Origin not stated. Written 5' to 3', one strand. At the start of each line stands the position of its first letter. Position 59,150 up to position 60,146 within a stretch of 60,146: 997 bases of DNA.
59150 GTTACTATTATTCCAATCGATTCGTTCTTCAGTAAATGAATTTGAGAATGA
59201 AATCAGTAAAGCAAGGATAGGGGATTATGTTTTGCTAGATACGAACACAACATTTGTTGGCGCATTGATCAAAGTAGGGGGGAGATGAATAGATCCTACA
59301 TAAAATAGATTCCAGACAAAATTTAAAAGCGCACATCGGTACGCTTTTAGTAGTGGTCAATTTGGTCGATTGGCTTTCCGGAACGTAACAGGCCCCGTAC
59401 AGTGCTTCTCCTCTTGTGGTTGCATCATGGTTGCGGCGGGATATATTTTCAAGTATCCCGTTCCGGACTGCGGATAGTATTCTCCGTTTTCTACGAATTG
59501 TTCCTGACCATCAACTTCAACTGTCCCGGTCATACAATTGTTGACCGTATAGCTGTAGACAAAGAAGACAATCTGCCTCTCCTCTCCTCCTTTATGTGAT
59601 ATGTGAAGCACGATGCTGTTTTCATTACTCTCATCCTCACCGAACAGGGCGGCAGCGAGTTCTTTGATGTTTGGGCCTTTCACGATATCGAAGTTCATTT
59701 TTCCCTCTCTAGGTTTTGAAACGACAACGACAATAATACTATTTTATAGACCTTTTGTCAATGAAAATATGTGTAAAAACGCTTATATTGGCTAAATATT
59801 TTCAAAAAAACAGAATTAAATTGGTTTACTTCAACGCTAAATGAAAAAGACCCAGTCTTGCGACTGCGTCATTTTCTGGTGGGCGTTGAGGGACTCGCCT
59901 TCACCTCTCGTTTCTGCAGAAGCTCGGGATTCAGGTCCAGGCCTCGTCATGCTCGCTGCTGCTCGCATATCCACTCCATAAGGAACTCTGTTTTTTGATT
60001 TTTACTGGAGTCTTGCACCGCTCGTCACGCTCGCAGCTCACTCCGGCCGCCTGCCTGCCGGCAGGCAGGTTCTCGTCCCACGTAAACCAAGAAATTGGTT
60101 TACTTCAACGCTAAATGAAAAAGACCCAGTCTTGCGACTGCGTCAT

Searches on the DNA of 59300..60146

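Call 88: search_rna_families(source=window, start=59300, end=60146, threshold=evalue, max_evalue=0.1)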
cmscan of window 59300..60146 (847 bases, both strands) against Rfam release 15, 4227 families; matches with E-value up to 0.1: 0.
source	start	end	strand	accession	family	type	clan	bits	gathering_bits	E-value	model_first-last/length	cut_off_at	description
